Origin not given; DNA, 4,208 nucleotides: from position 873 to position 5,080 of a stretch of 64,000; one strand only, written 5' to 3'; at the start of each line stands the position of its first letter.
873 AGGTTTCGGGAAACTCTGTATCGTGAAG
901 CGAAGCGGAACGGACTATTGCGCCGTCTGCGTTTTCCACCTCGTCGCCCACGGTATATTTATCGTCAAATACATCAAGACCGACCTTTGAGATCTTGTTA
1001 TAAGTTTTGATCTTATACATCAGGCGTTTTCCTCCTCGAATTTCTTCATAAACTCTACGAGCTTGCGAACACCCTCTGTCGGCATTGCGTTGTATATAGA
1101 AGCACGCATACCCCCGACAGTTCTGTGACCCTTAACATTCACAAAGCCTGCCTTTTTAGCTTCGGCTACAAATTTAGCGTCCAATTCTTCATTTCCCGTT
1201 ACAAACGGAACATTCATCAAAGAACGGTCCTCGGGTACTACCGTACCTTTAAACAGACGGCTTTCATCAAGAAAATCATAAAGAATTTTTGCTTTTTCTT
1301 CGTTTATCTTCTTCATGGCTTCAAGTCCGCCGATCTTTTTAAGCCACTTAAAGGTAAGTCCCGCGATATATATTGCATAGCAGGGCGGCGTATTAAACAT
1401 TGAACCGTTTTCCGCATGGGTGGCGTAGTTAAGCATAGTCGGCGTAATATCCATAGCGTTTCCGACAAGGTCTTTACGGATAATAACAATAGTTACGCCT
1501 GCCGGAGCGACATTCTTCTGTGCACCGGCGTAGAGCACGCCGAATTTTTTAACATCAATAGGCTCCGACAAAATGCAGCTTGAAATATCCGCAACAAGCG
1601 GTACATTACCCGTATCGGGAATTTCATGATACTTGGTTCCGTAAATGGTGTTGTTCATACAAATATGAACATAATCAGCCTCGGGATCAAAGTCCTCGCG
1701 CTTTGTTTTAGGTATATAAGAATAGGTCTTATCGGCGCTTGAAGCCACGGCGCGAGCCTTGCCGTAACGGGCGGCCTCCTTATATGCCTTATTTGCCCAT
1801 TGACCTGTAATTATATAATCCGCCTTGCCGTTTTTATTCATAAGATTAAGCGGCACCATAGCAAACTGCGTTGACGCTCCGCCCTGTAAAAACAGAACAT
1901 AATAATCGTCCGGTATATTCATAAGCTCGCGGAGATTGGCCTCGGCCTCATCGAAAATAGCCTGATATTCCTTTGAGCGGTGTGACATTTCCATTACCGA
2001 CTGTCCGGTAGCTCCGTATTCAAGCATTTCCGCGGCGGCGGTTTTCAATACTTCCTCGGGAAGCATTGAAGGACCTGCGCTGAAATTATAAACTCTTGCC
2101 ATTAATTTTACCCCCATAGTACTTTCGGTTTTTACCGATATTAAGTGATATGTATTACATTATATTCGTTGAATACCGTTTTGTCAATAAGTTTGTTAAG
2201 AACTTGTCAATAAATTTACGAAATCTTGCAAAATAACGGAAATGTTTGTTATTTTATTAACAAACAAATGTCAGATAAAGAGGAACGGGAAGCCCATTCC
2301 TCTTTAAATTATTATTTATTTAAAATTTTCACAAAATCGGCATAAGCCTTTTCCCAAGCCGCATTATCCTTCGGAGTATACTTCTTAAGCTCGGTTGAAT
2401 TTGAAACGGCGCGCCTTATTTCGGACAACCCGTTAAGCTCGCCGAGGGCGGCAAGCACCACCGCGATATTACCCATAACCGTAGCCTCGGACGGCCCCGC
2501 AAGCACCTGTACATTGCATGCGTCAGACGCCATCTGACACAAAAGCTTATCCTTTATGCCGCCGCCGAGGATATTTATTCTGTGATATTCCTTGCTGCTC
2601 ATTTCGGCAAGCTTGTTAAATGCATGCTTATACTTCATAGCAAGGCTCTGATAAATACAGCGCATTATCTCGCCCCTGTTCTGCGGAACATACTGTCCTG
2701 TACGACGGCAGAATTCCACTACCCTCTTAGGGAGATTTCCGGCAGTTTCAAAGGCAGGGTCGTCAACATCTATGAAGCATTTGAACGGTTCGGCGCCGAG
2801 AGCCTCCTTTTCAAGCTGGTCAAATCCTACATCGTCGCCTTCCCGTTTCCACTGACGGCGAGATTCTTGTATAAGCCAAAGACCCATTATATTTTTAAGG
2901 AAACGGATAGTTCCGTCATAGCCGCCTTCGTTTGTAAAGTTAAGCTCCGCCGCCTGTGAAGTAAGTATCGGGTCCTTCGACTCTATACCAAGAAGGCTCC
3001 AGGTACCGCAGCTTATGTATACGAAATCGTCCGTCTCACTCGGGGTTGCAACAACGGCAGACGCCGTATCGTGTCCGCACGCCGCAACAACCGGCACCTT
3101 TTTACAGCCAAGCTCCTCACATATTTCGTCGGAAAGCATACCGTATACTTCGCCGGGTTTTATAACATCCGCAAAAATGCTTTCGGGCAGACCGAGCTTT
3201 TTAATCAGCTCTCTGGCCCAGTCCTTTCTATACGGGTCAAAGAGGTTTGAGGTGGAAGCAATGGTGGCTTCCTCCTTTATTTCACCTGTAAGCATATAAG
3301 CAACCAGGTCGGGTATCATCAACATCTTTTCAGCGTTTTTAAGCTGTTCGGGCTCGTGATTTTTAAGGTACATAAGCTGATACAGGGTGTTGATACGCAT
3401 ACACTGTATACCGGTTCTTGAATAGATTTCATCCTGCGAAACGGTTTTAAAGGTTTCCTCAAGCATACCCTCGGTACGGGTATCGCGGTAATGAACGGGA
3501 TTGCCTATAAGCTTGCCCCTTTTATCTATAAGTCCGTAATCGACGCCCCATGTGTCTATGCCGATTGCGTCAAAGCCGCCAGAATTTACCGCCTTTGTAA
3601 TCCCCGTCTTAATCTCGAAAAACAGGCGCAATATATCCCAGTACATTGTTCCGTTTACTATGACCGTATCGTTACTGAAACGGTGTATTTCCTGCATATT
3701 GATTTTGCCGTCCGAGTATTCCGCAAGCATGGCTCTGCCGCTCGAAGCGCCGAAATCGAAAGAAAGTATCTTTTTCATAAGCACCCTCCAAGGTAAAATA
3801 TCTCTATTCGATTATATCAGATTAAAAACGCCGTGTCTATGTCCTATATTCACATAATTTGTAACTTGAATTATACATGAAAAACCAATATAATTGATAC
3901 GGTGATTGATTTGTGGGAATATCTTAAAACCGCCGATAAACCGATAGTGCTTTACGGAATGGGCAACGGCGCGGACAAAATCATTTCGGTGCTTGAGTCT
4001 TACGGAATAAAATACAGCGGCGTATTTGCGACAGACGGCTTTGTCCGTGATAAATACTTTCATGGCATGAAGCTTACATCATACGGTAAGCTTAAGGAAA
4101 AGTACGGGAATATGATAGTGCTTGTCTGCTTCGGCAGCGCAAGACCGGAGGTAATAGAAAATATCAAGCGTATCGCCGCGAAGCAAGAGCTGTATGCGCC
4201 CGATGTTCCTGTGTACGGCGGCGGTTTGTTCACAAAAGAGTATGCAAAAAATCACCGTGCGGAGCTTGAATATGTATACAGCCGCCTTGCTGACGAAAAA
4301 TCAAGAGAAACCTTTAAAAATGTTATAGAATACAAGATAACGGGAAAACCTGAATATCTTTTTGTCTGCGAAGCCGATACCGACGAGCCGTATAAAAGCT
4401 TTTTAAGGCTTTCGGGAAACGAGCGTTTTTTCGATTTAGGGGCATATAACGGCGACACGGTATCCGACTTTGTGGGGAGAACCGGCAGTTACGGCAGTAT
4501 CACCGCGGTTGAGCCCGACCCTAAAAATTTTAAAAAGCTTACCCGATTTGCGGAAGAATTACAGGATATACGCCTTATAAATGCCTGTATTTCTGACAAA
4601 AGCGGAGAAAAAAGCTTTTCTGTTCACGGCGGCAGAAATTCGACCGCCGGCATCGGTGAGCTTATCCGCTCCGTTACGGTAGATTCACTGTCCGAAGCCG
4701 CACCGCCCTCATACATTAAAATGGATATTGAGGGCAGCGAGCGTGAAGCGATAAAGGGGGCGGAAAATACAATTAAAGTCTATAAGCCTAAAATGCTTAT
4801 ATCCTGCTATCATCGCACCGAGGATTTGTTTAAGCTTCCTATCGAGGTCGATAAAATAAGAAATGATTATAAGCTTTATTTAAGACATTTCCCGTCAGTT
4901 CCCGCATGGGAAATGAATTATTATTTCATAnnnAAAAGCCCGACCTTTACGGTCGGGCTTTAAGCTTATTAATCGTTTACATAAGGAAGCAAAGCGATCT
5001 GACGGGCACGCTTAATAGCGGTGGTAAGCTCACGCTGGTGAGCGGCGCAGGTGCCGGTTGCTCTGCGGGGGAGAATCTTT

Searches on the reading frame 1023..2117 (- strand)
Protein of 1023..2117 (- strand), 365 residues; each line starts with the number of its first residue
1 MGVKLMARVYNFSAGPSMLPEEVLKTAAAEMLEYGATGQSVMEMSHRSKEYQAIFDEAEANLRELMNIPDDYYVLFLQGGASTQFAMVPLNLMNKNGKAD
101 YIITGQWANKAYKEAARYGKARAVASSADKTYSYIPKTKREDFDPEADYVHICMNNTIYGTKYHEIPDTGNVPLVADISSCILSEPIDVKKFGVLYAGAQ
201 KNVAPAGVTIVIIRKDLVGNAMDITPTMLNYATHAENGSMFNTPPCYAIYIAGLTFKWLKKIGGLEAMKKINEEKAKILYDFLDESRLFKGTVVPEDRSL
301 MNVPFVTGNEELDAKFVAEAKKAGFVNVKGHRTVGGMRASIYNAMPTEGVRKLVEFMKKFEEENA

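Call 46: search_protein_families(library=pfam, proteins=[window:1023-2117:-], max_evalue=0.00001)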
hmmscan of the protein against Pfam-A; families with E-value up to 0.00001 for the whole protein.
window:1023-2117:- (365 aa): 1 family
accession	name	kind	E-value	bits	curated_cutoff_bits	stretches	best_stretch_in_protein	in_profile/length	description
PF00266.25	Aminotran_5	-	2.2e-55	188.6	21.5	1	9-353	1-371/371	Aminotransferase class-V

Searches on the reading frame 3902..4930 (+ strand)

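Call 46: search_protein_families(library=pfam, proteins=[window:3902-4930:+], max_evalue=0.00001)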
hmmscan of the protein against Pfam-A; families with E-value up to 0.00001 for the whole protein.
window:3902-4930:+ (343 aa): 1 family
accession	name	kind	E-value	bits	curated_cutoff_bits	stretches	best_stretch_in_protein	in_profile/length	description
PF05050.19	Methyltransf_21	-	4e-14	53.5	22.7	1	178-307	1-153/173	Methyltransferase FkbM domain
